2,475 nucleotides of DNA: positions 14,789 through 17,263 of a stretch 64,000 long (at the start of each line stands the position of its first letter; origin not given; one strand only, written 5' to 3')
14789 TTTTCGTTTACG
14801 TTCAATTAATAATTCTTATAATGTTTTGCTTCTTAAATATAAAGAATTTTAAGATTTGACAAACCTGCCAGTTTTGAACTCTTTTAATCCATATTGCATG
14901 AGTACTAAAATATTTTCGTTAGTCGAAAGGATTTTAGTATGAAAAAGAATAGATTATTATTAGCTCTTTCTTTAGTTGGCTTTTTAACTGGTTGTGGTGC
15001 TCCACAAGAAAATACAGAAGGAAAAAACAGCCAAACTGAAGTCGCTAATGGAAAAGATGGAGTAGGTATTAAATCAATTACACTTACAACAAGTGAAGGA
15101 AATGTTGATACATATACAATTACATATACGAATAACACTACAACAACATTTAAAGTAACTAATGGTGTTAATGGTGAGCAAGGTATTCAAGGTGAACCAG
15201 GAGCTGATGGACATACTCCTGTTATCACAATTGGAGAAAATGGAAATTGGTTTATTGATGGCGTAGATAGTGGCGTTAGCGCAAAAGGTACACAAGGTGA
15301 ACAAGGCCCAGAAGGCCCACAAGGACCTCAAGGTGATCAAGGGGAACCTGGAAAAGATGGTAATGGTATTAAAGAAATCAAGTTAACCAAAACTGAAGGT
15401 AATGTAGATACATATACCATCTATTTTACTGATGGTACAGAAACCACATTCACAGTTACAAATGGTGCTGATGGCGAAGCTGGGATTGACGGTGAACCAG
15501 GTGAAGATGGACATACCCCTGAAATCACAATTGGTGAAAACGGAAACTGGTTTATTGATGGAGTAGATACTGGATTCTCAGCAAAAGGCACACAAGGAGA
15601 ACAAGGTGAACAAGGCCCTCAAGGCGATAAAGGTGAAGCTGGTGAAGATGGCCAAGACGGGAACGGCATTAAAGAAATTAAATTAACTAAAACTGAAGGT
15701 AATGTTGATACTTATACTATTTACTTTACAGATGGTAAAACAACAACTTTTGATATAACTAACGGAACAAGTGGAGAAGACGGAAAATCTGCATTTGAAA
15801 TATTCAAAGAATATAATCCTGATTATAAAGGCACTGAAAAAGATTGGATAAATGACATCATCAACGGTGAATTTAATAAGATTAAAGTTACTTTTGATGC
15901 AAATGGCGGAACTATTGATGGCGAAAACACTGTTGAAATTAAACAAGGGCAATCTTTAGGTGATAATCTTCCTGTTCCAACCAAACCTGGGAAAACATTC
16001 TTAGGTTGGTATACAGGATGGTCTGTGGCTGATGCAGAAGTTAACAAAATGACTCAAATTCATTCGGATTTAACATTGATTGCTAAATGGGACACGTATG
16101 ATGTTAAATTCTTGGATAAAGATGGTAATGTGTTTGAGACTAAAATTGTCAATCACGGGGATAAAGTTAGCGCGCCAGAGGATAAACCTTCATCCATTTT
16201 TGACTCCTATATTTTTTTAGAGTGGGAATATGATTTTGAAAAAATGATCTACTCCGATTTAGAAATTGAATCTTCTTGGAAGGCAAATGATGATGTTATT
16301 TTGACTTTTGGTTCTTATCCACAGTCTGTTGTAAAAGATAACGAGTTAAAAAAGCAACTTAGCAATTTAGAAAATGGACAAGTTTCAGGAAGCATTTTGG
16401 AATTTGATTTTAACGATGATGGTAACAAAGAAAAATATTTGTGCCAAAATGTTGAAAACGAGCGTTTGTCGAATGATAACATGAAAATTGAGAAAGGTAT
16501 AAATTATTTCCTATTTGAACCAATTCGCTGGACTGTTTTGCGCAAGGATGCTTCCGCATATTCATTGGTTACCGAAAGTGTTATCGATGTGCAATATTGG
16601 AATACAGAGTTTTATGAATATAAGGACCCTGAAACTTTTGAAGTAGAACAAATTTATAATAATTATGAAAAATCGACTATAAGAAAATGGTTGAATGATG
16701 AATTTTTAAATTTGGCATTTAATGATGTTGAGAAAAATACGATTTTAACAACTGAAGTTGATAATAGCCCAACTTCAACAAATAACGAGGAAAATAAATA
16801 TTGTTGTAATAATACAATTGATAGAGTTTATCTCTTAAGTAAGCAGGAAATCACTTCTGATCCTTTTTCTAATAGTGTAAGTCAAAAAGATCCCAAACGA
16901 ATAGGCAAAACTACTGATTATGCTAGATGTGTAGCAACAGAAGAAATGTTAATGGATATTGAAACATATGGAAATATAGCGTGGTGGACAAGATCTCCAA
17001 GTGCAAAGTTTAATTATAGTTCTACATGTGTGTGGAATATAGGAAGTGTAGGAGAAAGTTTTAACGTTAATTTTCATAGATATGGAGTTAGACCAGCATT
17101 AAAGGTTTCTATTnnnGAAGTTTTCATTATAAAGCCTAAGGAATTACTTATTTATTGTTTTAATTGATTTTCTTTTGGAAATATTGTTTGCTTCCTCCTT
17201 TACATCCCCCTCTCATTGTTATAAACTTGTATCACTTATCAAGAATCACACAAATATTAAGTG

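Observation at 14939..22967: Family of collagen-like (GXY) surface lipoproteins with Flg_new repeats and a conserved WxTR(S/T)P...GVRPA C-terminal domain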

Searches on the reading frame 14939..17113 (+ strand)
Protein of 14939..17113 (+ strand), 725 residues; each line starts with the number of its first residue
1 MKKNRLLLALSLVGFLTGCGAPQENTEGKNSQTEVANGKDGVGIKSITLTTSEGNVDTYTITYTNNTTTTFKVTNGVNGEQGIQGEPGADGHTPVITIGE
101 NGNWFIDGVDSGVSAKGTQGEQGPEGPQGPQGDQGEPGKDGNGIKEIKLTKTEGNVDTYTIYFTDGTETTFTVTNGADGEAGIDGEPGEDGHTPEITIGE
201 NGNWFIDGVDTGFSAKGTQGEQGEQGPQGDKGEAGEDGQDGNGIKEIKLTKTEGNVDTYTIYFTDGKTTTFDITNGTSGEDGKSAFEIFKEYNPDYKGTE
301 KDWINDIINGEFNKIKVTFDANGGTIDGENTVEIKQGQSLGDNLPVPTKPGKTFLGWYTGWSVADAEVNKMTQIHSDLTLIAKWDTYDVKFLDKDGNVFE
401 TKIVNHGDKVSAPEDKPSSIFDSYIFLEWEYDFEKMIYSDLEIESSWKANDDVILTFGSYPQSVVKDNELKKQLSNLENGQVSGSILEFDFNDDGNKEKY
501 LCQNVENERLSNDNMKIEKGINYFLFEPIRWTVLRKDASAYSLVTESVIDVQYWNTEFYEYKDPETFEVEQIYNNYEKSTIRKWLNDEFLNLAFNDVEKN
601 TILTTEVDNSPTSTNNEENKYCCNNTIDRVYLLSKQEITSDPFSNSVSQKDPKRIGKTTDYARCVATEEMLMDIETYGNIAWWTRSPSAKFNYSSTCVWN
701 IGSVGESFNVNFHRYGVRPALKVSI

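Call 3: search_protein_families(library=pfam, proteins=[window:14939-17113:+], max_evalue=0.01)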
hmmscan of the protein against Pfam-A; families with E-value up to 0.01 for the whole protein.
window:14939-17113:+ (725 aa): 3 families
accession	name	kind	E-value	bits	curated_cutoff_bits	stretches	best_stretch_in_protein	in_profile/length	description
PF19789.6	DUF6273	-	8.9e-22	78.2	23.5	1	569-724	26-171/172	Domain of unknown function (DUF6273)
PF09479.16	Flg_new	-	1.6e-11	44.6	27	1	316-383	2-65/65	Listeria-Bacteroides repeat domain (List_Bact_rpt)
PF01391.23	Collagen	-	1.5e-06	28.3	27.2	0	79-141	4-55/60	Collagen triple helix repeat (20 copies)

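Call 5: search_protein_families(library=ncbifam, proteins=[window:14939-17113:+], max_evalue=0.01)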
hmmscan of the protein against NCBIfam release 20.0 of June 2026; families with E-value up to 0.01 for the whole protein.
window:14939-17113:+ (725 aa): 5 families
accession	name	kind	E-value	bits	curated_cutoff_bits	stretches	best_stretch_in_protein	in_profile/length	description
NF038329.2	gly_rich_SclB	equivalog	4.9e-14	52.1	325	1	72-283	113-320/442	LPXTG-anchored collagen-like adhesin Scl2/SclB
NF046116.1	adhesin_Lcl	equivalog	2.7e-10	39.4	500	1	71-243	85-251/431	collagen-like adhesin Lcl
NF038330.1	adhesin_SclA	exception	2.3e-09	37.4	400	2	72-143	176-245/405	LPXTG-anchored collagen-like adhesin Scl1/SclA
NF041193.1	lipo_SP0191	subfamily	0.00065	19.8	75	1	1-75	1-85/190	SP0191 family lipoprotein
TIGR02543.1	List_Bact_rpt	repeat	0.0013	19.1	20.95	1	347-384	1-40/44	TIGR02543 family repeat protein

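Call 9: find_encoding_contigs(protein=window:14939-17113:+, flank=2000, max_places=4)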
Protein window:14939-17113:+ (725 aa): no gene with exactly this product is on record in the collection.

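Call 10: find_homologous_proteins(query=window:14939-17113:+)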
Query window:14939-17113:+ (725 aa): 2090 proteins with E <= 0.001 among 8000 candidates; the best 120 are listed.
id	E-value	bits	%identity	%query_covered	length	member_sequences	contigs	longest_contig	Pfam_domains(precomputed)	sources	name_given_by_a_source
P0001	0.0e+0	1645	99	100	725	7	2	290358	PF01391.24,PF09479.17,PF19789.7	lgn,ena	-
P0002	0.0e+0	1189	72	100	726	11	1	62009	PF01391.24,PF09479.17,PF19789.7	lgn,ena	-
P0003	0.0e+0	1176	55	33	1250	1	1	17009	PF01391.24,PF09479.17,PF19079.6,PF16732.11,PF00061.30,PF23614.2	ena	-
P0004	0.0e+0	1039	56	33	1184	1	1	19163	PF01391.24,PF09479.17,PF16732.11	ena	-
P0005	2.5e-257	874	43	40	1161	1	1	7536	PF01391.24,PF09479.17,PF00061.30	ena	-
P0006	1.2e-234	799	53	100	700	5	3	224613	PF09479.17,PF19789.7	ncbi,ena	-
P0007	2.2e-218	745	50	81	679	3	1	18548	PF01391.24,PF09479.17,PF19789.7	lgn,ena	-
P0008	4.6e-217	741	55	26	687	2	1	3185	PF01391.24,PF09479.17,PF19789.7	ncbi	-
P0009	1.4e-213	730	50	81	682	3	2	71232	PF01391.24,PF09479.17,PF19789.7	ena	-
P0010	1.5e-213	729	44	54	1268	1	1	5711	PF01391.24,PF09479.17,PF16378.11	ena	-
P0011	2.8e-207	709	49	54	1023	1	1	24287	PF01391.24,PF09479.17,PF19789.7,PF19079.6,PF16378.11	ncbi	-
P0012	2.8e-201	689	53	81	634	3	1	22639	PF09479.17,PF19789.7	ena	-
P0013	2.8e-188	646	46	100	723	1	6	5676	PF19789.7,PF19079.6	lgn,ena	-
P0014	1.2e-186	640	40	100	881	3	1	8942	PF09479.17,PF19789.7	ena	-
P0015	2.5e-185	636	38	49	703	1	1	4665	PF01391.24,PF09479.17,PF19079.6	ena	-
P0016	5.2e-175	602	45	31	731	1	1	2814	PF01391.24,PF19079.6,PF16732.11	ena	-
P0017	6.1e-167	575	45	33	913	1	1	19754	PF01391.24,PF09479.17,PF00963.25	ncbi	-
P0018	9.5e-166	571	40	96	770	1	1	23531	PF01391.24,PF09479.17,PF19789.7,PF19079.6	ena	-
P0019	1.1e-165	571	37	57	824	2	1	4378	PF01391.24,PF09479.17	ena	-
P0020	2.0e-165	570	40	96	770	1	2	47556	PF09479.17,PF19789.7,PF19079.6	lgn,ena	-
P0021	2.3e-165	570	40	96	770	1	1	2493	PF01391.24,PF09479.17,PF19789.7,PF19079.6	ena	-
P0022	2.5e-165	570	40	96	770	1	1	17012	PF01391.24,PF09479.17,PF19789.7,PF19079.6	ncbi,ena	-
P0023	3.6e-165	570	40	96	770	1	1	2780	PF01391.24,PF09479.17,PF19789.7,PF19079.6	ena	-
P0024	6.0e-165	569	40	96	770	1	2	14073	PF01391.24,PF09479.17,PF19789.7,PF19079.6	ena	-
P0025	8.4e-165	568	40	96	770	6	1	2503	PF01391.24,PF19789.7,PF19079.6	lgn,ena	-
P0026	1.0e-164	568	40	96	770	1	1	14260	PF01391.24,PF09479.17,PF19789.7,PF19079.6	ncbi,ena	-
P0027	1.2e-164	568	40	96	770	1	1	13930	PF01391.24,PF09479.17,PF19789.7,PF19079.6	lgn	-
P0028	2.0e-164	567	40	96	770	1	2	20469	PF09479.17,PF19789.7,PF19079.6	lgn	-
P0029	2.1e-164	567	40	96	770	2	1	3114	PF01391.24,PF09479.17,PF19789.7,PF19079.6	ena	-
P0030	5.0e-164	566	40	95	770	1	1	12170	PF01391.24,PF09479.17,PF19789.7,PF19079.6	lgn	-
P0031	5.1e-164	566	40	95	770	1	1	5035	PF01391.24,PF09479.17,PF19789.7,PF19079.6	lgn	-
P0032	6.0e-164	565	40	96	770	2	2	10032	PF01391.24,PF09479.17,PF19789.7,PF19079.6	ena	-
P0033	8.0e-164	565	40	96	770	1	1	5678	PF09479.17,PF19789.7,PF19079.6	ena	-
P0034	8.2e-164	565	40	96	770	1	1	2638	PF01391.24,PF09479.17,PF19789.7,PF19079.6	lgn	-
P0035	9.2e-164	565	40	96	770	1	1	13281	PF01391.24,PF09479.17,PF19789.7,PF19079.6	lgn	-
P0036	1.4e-163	564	40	96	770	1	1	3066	PF01391.24,PF09479.17,PF19789.7,PF19079.6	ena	-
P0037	1.7e-163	564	40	96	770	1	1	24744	PF01391.24,PF09479.17,PF19789.7,PF19079.6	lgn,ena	-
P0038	1.8e-163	564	40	96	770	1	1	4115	PF01391.24,PF19789.7,PF19079.6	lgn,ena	-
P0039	1.9e-163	564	40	96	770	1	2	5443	PF01391.24,PF09479.17,PF19789.7,PF19079.6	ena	-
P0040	2.0e-163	564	40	96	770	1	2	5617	PF01391.24,PF19789.7,PF19079.6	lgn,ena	-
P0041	2.2e-163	564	40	96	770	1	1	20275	PF01391.24,PF09479.17,PF19789.7,PF19079.6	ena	-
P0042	2.3e-163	564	40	96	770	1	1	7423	PF01391.24,PF09479.17,PF19789.7,PF19079.6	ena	-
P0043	2.6e-163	563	40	96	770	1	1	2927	PF01391.24,PF09479.17,PF19789.7,PF19079.6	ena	-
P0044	3.0e-163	563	40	96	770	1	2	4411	PF09479.17,PF19789.7,PF19079.6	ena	-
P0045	3.6e-163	563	40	96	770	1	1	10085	PF01391.24,PF09479.17,PF19789.7,PF19079.6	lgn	-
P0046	4.7e-163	563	40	96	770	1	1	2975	PF01391.24,PF09479.17,PF19789.7,PF19079.6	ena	-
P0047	4.7e-163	563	40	96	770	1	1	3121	PF01391.24,PF09479.17,PF19789.7,PF19079.6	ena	-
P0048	4.8e-163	562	40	96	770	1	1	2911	PF01391.24,PF09479.17,PF19789.7,PF19079.6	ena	-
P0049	5.0e-163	562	47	40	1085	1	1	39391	PF01391.24,PF19079.6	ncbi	-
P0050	5.6e-163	562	40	96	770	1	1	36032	PF01391.24,PF09479.17,PF19789.7,PF19079.6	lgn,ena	-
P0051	7.4e-163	562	40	96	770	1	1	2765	PF01391.24,PF09479.17,PF19789.7,PF19079.6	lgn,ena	-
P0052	7.9e-163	562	39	57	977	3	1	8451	PF09479.17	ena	-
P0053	8.0e-163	562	40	95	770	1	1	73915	PF01391.24,PF09479.17,PF19789.7,PF19079.6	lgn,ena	-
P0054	8.6e-163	562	40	96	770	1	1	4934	PF01391.24,PF09479.17,PF19789.7,PF19079.6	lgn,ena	-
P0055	9.8e-163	561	40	96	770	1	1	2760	PF09479.17,PF19789.7,PF19079.6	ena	-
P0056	1.0e-162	561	40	96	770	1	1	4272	PF09479.17,PF19789.7,PF19079.6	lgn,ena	-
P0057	1.1e-162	561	40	96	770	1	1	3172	PF01391.24,PF09479.17,PF19789.7,PF19079.6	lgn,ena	-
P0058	1.2e-162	561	40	96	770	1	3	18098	PF01391.24,PF09479.17,PF19789.7,PF19079.6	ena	-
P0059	1.2e-162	561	40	96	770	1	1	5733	PF01391.24,PF19789.7,PF19079.6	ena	-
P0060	1.2e-162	561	40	96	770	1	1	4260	PF09479.17,PF19789.7,PF19079.6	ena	-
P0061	1.3e-162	561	40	96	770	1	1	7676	PF01391.24,PF09479.17,PF19789.7,PF19079.6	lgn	-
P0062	1.3e-162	561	40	96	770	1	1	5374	PF01391.24,PF09479.17,PF19789.7,PF19079.6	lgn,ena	-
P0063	1.5e-162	561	40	96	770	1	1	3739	PF01391.24,PF09479.17,PF19789.7,PF19079.6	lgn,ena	-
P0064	1.6e-162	561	40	96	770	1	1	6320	PF01391.24,PF09479.17,PF19789.7,PF19079.6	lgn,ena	-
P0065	1.6e-162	561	40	96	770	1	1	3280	PF01391.24,PF09479.17,PF19789.7,PF19079.6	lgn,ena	-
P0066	1.6e-162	561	40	96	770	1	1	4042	PF01391.24,PF09479.17,PF19789.7,PF19079.6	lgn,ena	-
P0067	1.6e-162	561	40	96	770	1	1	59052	PF01391.24,PF09479.17,PF19789.7,PF19079.6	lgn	-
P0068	2.0e-162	560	40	96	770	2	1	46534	PF01391.24,PF09479.17,PF19789.7,PF19079.6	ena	-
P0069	2.1e-162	560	40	95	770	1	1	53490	PF01391.24,PF09479.17,PF19789.7,PF19079.6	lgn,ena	-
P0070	2.2e-162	560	40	96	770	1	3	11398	PF01391.24,PF09479.17,PF19789.7,PF19079.6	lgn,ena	-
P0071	2.2e-162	560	40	96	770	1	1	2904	PF01391.24,PF09479.17,PF19789.7,PF19079.6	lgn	-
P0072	2.2e-162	560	40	96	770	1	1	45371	PF01391.24,PF09479.17,PF19789.7,PF19079.6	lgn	-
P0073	2.3e-162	560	40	96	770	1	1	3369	PF01391.24,PF09479.17,PF19789.7,PF19079.6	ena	-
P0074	2.4e-162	560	40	96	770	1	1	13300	PF01391.24,PF09479.17,PF19789.7,PF19079.6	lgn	-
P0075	2.6e-162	560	40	96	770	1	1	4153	PF01391.24,PF09479.17,PF19789.7,PF19079.6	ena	-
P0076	2.7e-162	560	40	96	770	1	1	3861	PF01391.24,PF09479.17,PF19789.7,PF19079.6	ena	-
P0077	2.7e-162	560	40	96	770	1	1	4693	PF01391.24,PF19789.7,PF19079.6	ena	-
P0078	2.8e-162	560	40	96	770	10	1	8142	PF01391.24,PF19789.7,PF19079.6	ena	-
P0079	3.2e-162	560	40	96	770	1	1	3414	PF01391.24,PF09479.17,PF19789.7,PF19079.6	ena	-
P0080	3.5e-162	560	40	96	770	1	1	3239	PF01391.24,PF09479.17,PF19789.7,PF19079.6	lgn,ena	-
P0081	3.8e-162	560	40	96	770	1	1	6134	PF01391.24,PF09479.17,PF19789.7,PF19079.6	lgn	-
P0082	4.1e-162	559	40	95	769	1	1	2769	PF01391.24,PF09479.17,PF19789.7,PF19079.6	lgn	-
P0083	4.2e-162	559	40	96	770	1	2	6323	PF01391.24,PF09479.17,PF19789.7,PF19079.6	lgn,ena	-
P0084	4.3e-162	559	40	96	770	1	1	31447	PF01391.24,PF09479.17,PF19789.7,PF19079.6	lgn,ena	-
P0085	4.3e-162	559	40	96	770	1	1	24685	PF01391.24,PF09479.17,PF19789.7,PF19079.6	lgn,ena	-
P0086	4.6e-162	559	40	96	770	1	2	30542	PF01391.24,PF19789.7,PF19079.6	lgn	-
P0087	4.9e-162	559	40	96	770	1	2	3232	PF01391.24,PF09479.17,PF19789.7,PF19079.6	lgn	-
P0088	5.2e-162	559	40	96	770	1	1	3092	PF01391.24,PF09479.17,PF19789.7,PF19079.6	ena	-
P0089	5.6e-162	559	40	96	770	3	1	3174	PF01391.24,PF09479.17,PF19789.7,PF19079.6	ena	-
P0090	5.8e-162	559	40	96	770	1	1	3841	PF01391.24,PF09479.17,PF19789.7,PF19079.6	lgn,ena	-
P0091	6.1e-162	559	40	96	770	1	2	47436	PF01391.24,PF09479.17,PF19789.7,PF19079.6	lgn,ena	-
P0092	6.1e-162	559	40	96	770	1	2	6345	PF01391.24,PF09479.17,PF19789.7,PF19079.6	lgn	-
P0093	7.6e-162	559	40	96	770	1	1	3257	PF01391.24,PF09479.17,PF19789.7,PF19079.6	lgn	-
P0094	7.8e-162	558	40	96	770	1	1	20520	PF01391.24,PF09479.17,PF19789.7,PF19079.6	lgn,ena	-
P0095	7.8e-162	558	40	96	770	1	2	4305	PF01391.24,PF09479.17,PF19789.7,PF19079.6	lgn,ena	-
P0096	8.3e-162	558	40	96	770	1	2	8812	PF01391.24,PF09479.17,PF19789.7,PF19079.6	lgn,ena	-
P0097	8.5e-162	558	40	96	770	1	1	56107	PF01391.24,PF09479.17,PF19789.7,PF19079.6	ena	-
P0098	9.4e-162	558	40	96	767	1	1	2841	PF01391.24,PF09479.17,PF19789.7,PF19079.6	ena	-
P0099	1.0e-161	558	40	96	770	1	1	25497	PF01391.24,PF09479.17,PF19789.7,PF19079.6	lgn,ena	-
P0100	1.4e-161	558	40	95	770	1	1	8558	PF01391.24,PF09479.17,PF19789.7,PF19079.6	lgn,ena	-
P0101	1.5e-161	558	40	96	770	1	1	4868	PF01391.24,PF09479.17,PF19789.7,PF19079.6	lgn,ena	-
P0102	1.5e-161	557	41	89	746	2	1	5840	PF01391.24,PF09479.17,PF19789.7,PF19079.6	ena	-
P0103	1.7e-161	557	40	96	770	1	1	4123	PF01391.24,PF19789.7,PF19079.6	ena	-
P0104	3.5e-161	556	40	96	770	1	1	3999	PF01391.24,PF09479.17,PF19789.7,PF19079.6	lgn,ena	-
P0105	4.3e-161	556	40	96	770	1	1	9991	PF01391.24,PF09479.17,PF19789.7,PF19079.6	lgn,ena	-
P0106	6.8e-161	555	40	95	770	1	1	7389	PF01391.24,PF19789.7,PF19079.6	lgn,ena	-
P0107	8.5e-161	555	40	96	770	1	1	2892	PF01391.24,PF09479.17,PF19789.7,PF19079.6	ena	-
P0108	1.5e-160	554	39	96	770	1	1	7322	PF01391.24,PF09479.17,PF19789.7,PF19079.6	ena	-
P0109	2.2e-160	554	40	96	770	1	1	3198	PF01391.24,PF09479.17,PF19789.7,PF19079.6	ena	-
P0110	1.7e-159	551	40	96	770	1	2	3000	PF09479.17,PF19789.7,PF19079.6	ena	-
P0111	9.4e-159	548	41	91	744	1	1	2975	PF01391.24,PF09479.17,PF19789.7,PF19079.6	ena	-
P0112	1.1e-154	535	57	34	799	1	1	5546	PF01391.24,PF09479.17,PF19079.6,PF16378.11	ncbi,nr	ncbi:MAG: InlB B-repeat-containing protein, partial [Bacilli bacterium]|nr:InlB B-repeat-containing 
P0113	3.7e-148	513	45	81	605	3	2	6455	PF09479.17,PF19789.7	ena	-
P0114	2.5e-147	511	42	81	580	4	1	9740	PF09479.17,PF19789.7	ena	-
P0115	1.0e-146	508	42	78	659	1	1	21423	PF01391.24,PF09479.17,PF19079.6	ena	-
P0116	7.4e-146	506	48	48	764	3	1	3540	PF01391.24,PF09479.17,PF13306.13,PF13855.13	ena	-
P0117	1.6e-144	501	43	49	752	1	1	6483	PF01391.24,PF09479.17,PF16732.11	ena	-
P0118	2.9e-143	497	46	56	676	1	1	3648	PF09479.17,PF19079.6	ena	-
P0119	8.7e-140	486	42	74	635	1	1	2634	PF01391.24,PF09479.17,PF19079.6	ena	-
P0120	2.0e-137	478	42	58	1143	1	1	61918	PF09479.17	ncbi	-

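Call 11: list_cluster_members(proteins=[P0001, P0006, P0022, P0011, P0008, P0017, P0049, P0112, P0120, P0002])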
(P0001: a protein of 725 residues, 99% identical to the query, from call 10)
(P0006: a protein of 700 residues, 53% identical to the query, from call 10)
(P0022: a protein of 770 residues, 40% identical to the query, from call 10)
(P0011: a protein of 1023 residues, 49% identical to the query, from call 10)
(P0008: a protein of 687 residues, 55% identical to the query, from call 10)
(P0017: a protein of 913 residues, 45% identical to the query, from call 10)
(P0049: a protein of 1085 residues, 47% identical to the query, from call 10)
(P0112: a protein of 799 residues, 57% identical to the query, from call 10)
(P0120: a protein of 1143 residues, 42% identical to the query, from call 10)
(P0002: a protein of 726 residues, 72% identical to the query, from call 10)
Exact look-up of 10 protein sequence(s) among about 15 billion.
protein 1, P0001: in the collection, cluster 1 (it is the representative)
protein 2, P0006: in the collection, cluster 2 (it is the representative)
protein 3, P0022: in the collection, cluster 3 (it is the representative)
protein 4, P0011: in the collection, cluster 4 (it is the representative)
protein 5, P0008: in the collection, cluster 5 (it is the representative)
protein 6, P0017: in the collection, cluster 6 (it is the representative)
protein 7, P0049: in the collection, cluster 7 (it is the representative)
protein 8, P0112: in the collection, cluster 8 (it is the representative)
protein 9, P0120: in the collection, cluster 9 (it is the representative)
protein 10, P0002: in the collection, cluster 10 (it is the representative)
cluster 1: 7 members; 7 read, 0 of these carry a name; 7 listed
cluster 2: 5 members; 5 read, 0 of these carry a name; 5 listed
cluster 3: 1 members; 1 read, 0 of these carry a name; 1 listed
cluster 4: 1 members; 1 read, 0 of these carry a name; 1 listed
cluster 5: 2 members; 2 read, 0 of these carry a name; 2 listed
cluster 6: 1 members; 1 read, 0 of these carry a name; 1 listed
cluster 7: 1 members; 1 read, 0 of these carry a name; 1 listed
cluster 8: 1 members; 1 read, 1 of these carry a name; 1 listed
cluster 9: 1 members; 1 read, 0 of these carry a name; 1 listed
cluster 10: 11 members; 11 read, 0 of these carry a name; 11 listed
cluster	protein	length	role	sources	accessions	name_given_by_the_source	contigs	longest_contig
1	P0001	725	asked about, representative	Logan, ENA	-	-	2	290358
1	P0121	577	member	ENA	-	-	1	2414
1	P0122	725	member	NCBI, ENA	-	-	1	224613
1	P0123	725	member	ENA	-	-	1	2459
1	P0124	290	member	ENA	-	-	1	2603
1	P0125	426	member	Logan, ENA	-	-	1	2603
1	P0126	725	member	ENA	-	-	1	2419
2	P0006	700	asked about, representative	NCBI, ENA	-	-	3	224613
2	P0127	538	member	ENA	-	-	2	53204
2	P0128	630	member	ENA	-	-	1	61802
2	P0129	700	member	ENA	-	-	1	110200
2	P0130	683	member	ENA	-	-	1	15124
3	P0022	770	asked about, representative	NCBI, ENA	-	-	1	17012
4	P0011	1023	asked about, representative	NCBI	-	-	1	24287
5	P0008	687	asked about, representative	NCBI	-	-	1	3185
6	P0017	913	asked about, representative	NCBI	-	-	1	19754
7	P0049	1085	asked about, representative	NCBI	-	-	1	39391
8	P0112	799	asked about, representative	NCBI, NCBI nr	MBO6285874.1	MAG: InlB B-repeat-containing protein, partial [Bacilli bacterium] | InlB B-repeat-containing protein [Bacilli bacterium]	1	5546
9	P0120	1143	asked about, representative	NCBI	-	-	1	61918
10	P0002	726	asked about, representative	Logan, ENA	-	-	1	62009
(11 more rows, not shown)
